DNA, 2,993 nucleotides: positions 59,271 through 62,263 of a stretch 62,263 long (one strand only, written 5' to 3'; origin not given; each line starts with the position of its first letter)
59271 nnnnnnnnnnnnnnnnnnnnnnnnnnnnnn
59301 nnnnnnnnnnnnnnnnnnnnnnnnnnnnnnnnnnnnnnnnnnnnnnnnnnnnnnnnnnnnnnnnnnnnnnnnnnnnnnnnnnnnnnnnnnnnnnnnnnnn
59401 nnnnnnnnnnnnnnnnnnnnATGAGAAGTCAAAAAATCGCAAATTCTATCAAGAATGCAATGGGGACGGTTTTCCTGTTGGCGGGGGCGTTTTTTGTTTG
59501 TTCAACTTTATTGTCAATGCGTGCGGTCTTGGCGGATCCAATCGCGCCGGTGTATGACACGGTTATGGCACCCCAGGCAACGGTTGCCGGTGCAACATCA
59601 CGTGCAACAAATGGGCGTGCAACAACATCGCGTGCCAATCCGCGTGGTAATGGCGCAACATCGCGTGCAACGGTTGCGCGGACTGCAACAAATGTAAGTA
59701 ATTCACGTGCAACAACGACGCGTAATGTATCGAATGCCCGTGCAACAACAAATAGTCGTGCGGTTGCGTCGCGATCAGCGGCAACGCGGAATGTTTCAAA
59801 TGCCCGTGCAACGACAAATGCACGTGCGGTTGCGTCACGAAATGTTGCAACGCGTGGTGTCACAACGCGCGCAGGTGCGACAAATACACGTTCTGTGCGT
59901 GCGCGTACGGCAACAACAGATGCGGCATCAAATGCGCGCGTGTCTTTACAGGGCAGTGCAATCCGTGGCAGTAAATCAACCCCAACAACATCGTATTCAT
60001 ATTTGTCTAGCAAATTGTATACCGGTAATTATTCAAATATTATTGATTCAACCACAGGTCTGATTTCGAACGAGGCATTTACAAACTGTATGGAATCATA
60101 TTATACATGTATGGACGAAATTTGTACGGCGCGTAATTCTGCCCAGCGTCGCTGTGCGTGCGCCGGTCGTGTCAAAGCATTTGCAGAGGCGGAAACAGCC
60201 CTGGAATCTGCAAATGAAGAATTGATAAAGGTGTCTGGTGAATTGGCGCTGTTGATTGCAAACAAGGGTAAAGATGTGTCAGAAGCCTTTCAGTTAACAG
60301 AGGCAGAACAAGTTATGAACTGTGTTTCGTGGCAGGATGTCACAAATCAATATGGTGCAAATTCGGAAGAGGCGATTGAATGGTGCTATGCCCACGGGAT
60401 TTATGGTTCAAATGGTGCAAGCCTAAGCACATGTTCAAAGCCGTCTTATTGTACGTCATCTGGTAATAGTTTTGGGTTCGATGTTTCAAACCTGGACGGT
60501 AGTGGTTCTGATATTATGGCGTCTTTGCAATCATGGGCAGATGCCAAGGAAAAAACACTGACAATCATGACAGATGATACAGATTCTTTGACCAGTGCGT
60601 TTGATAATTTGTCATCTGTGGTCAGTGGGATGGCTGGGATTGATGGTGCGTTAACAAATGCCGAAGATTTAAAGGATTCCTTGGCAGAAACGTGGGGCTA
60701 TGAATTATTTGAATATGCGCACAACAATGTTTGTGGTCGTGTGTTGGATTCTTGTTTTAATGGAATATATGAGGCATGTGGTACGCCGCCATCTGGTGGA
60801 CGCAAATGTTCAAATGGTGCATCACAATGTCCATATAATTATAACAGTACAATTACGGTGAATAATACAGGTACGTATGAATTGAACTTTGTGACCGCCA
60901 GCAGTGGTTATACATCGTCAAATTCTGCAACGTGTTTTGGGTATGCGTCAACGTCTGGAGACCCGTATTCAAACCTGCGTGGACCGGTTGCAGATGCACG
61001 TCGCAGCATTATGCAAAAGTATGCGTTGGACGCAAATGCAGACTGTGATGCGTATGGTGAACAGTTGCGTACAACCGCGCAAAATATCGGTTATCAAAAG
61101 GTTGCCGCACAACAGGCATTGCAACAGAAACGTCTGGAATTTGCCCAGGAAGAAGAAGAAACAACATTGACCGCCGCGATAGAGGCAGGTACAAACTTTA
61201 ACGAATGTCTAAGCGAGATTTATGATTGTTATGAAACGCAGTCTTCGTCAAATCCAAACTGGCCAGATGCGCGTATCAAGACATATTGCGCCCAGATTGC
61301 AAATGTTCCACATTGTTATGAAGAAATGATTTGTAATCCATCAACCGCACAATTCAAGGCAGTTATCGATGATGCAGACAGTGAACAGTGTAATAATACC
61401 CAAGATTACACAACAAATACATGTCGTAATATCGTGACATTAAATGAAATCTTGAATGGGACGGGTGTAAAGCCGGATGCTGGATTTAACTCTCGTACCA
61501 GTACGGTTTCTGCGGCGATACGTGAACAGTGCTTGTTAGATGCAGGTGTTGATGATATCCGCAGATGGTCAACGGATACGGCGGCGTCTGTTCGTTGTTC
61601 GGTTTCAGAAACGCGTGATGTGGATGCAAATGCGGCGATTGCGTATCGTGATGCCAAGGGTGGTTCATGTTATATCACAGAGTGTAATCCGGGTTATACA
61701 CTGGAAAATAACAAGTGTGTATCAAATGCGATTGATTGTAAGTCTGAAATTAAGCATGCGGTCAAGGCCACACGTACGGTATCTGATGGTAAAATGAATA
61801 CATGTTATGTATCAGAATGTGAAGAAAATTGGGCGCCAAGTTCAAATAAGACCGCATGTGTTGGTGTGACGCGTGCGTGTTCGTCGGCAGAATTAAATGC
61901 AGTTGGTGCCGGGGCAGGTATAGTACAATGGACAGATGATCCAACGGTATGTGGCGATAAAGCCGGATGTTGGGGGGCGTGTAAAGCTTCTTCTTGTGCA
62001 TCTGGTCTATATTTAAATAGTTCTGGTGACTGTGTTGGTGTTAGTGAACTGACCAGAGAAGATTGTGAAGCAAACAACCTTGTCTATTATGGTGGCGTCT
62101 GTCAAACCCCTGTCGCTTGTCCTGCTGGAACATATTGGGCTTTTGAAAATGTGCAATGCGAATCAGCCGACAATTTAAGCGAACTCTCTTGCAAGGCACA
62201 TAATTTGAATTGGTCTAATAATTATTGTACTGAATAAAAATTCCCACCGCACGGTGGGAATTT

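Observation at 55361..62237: Locus of three large exported cysteine-rich proteins with no recognisable family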

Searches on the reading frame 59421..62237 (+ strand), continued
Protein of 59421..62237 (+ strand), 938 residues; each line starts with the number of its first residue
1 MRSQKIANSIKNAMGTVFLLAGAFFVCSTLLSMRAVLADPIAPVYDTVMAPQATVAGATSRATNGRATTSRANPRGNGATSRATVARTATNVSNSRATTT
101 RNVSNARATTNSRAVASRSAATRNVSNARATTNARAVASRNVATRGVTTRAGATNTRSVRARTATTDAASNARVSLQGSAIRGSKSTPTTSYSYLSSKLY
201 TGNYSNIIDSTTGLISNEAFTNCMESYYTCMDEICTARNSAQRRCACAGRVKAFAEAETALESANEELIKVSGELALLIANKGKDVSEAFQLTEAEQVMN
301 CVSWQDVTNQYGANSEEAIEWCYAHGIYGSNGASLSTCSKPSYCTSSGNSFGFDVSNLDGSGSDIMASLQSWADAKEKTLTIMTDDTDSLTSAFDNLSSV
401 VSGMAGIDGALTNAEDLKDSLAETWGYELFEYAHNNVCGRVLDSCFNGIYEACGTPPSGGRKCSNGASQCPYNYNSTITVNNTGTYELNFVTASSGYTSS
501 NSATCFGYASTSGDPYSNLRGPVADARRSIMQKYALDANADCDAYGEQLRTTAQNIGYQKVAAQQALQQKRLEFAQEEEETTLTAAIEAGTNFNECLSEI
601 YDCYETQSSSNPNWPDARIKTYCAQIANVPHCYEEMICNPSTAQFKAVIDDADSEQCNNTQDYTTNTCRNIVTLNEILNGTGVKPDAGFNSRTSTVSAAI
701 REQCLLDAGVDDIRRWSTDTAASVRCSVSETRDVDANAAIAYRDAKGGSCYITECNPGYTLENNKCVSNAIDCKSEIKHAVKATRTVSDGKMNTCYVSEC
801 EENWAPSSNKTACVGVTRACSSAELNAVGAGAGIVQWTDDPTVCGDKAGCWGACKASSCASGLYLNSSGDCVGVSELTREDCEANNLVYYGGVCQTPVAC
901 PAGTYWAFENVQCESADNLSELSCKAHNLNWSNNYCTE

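Call 61: predict_structure(alignment_id=A5)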
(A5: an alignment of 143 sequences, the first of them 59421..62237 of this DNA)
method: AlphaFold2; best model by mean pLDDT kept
length: 938 residues; sequences in the alignment: 143
mean_pLDDT: 72.1   pTM: 0.44
mean pLDDT of the five models: 72.1, 71.3, 70.5, 70.2, 67.3
residues with pLDDT >= 90: 260; 70-90: 359; 50-70: 104; < 50: 215
segments of 3 or more residues with pLDDT < 50: 1-5, 28-195, 199-202, 379-413
pLDDT, mean of each block of 10 residues (from residue 1): 47 57 51 41 34 33 30 33 31 30 30 33 32 34 34 33 33 31 34 47 64 86 94 87 84 79 81 79 67 77 90 93 87 85 83 69 56 54 41 43 40 52 67 89 88 75 74 82 63 59 82 83 89 92 88 85 84 88 93 95 93 93 85 91 78 93 90 95 88 91 93 86 81 89 89 85 83 93 84 90 94 95 93 94 87 93 91 90 86 78 75 78 78 77
secondary structure, 60 per line:
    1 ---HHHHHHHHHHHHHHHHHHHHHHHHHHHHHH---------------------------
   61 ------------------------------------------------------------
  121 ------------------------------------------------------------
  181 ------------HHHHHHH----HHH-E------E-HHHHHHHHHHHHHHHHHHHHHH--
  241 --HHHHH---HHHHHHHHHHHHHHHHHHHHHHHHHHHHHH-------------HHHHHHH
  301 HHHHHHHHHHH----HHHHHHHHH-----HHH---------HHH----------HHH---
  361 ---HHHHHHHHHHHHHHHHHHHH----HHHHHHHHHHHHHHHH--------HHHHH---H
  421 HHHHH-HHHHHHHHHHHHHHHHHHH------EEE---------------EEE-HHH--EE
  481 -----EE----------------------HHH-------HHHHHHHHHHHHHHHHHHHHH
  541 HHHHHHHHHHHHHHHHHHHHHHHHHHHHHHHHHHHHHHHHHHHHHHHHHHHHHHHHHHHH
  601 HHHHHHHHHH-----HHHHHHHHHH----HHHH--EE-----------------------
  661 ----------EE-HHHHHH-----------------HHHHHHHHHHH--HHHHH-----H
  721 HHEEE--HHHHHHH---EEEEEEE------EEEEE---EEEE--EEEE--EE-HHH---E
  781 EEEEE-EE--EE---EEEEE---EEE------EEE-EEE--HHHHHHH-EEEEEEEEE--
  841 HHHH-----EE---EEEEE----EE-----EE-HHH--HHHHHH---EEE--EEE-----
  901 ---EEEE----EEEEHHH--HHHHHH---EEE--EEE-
elements in order (helices of 4 or more, strands of 3 or more residues): H4-33 H193-199 H217-238 H243-247 H251-280 H294-311 H316-324 H364-383 H388-403 H412-416 H420-425 H427-445 E452-454 E470-472 H520-610 H616-625 H630-633 H674-679 H697-707 H710-714 E723-725 H728-734 E738-744 E751-755 E759-762 E765-768 E780-785 E796-800 E804-806 E813-815 E817-819 H822-828 E830-838 H841-844 E855-859 H879-884 E888-890 E893-895 E904-907 E912-915 H921-926 E930-932 E935-937
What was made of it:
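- The core at 205-938 is mostly above 80, with a 90-residue helix, and residues 28-195 are disordered (call 61).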

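Call 64: fold_search(model_id=the predicted structure, library=pdb)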
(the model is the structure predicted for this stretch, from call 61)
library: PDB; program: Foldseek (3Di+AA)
matches with E <= 10: 34; with E <= 0.001: 0
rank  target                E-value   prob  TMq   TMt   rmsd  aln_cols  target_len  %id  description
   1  6h2x                  6.7e-01  0.06  0.06  0.13  52.8       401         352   14  MukB coiled-coil elbow from E. coli (released 2019-03-06)
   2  9y6s_7C               8.3e-01  0.06  0.07  0.02  55.3       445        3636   12  96-nm repeat of the Leishmania tarentolae doublet microtubule (released 2025-12-17)
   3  7n6g_3O               1.3e+00  0.07  0.07  0.18  39.7       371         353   14  C1 of central pair (released 2022-05-18)
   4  7n6g_3M               1.5e+00  0.06  0.08  0.17  35.3       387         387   15  C1 of central pair (released 2022-05-18)
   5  8f7n                  1.5e+00  0.03  0.06  0.12  33.1       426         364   14  Crystal structure of chemoreceptor McpZ ligand sensing domain (released 2023-07-05)
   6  1cii                  1.7e+00  0.03  0.07  0.09  44.6       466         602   14  COLICIN IA (released 1998-01-14)
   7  7n6g_3V               2.1e+00  0.04  0.08  0.16  39.6       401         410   15  C1 of central pair (released 2022-05-18)
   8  7n6g_3N               2.1e+00  0.02  0.05  0.11  35.9       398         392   14  C1 of central pair (released 2022-05-18)
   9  8glv_Em               3.0e+00  0.04  0.08  0.13  34.2       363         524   13  96-nm repeat unit of doublet microtubules from Chlamydomonas reinhardtii flagella (released 2023-05-31)
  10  7zeu_A                3.3e+00  0.03  0.07  0.16  37.6       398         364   10  Crystal structure of human Clusterin, crystal form II (released 2023-10-11)
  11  7n6g_3W               3.5e+00  0.03  0.08  0.16  38.9       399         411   15  C1 of central pair (released 2022-05-18)
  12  4zxb_E                3.9e+00  0.08  0.04  0.05   8.2        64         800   20  Structure of the human insulin receptor ectodomain, IRDeltabeta construct, in complex with four Fab molecules (released 2016-02-24)
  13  2wcd_A                4.1e+00  0.02  0.05  0.14  33.9       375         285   10  Crystal structure of the assembled cytolysin A pore (released 2009-05-05)
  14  7zet_A                5.0e+00  0.01  0.06  0.10  36.2       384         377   10  Crystal structure of human Clusterin, crystal form I (released 2023-10-11)
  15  8bx8_B                5.8e+00  0.01  0.06  0.02  54.4       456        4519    9  In situ outer dynein arm from Chlamydomonas reinhardtii in the post-power stroke state (released 2023-05-10)
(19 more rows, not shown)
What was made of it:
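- On EGF / furin-like / Giardia VSP / Ephrin_rec_like Cys-rich repeats: Foldseek gives the insulin-receptor Cys-rich region at E 3.9 (call 64).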

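Call 73: fold_search(model_id=the predicted structure, library=viral)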
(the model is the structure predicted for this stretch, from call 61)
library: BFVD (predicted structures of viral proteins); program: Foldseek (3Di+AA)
matches with E <= 10: 30; with E <= 0.001: 0
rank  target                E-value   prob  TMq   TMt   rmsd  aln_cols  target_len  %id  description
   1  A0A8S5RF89            1.7e-01  0.08  0.06  0.06  44.8       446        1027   13  Major tail protein [virus sp. ctL1g6]
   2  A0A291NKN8            3.5e-01  0.11  0.07  0.06  58.4       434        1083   12  Tail fiber protein [Salmonella phage SP01]
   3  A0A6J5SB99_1          6.9e-01  0.08  0.07  0.08  62.6       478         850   10  Intramolecular chaperone auto-processing domain containing protein [uncultured Caudovirales phage]
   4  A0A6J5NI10            1.2e+00  0.06  0.06  0.12  54.8       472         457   11  Uncharacterized protein [uncultured Caudovirales phage]
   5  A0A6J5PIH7            1.2e+00  0.07  0.07  0.15  56.3       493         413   12  Uncharacterized protein [uncultured Caudovirales phage]
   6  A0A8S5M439            1.3e+00  0.06  0.09  0.09  35.4       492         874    8  Tail tape measure protein [Siphoviridae sp. ct3b712]
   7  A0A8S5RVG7            1.8e+00  0.02  0.06  0.07  34.8       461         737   11  STRUCTURAL MAINTENANCE OF CHROMOSOMES PROTEIN [Siphoviridae sp. ctHip2]
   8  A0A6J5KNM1            1.9e+00  0.06  0.09  0.13  43.6       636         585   10  Intramolecular chaperone auto-processing domain containing protein [uncultured Caudovirales phage]
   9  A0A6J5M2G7            2.1e+00  0.05  0.10  0.16  67.8       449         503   12  Uncharacterized protein [uncultured Caudovirales phage]
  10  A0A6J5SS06            2.1e+00  0.04  0.08  0.07  57.8       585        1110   12  Uncharacterized protein [uncultured Caudovirales phage]
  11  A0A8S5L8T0            3.2e+00  0.03  0.07  0.06  38.5       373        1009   13  Tail tape measure protein [Myoviridae sp. ctuYn2]
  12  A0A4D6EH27            3.9e+00  0.02  0.07  0.07  57.6       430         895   13  Uncharacterized protein [Pandoravirus celtis]
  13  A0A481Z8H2            5.1e+00  0.02  0.05  0.08  16.6       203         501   15  Transmembrane protein [Pithovirus LCPAC304]
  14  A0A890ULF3            5.4e+00  0.03  0.09  0.19  48.8       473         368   10  (no name in the UniProt tables at hand)
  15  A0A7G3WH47            5.4e+00  0.03  0.06  0.13  47.6       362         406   11  Uncharacterized protein [Arthronema virus TR020]
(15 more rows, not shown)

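Call 78: find_encoding_contigs(protein=P0511, flank=8000, max_places=1)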
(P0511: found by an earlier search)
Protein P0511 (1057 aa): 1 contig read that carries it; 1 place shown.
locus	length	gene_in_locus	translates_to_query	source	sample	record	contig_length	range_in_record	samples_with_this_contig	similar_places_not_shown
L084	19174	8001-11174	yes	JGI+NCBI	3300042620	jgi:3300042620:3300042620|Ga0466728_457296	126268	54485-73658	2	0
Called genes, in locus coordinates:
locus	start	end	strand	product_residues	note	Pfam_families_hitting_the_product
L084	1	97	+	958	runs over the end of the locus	PF09479:Flg_new (weak)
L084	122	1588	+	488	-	PF08245:Mur_ligase_M, PF02875:Mur_ligase_C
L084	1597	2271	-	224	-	PF00583:Acetyltransf_1, PF13508:Acetyltransf_7, PF08445:FR47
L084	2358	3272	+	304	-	PF09587:PGA_cap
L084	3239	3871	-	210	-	PF01427:Peptidase_M15, PF02557:VanY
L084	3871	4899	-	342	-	PF00579:tRNA-synt_1b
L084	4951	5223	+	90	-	PF01176:eIF-1a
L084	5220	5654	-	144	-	PF00075:RNase_H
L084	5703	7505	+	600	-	PF00456:Transketolase_N, PF13292:DXP_synthase_N (weak), PF02775:TPP_enzyme_C (weak), PF02779:Transket_pyr, PF22613:Transketolase_C_1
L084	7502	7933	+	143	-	PF01863:YgjP-like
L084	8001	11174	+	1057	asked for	-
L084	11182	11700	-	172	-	PF01195:Pept_tRNA_hydro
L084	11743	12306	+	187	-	-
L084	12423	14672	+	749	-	PF02739:5_3_exonuc_N, PF01367:5_3_exonuc, PF00476:DNA_pol_A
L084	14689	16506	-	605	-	PF00664:ABC_membrane, PF02463:SMC_N, PF00005:ABC_tran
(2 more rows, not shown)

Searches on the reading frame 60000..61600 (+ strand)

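Call 96: search_dna_similar(query=window:60000-61600:+, collection=plasmids, mode=protein, max_evalue=0.001, max_rows=5)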
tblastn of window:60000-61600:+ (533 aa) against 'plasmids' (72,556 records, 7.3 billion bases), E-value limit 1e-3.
No match.
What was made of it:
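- Closest known: TraN. Different: There are no relatives on plasmids (call 96).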

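Call 97: search_dna_similar(query=window:60000-61600:+, collection=phages, mode=protein, max_evalue=0.001, max_rows=5)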
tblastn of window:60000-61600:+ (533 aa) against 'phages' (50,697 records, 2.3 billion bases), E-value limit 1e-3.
No match.
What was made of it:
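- There are no plasmid or phage relatives (calls 96, 97).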
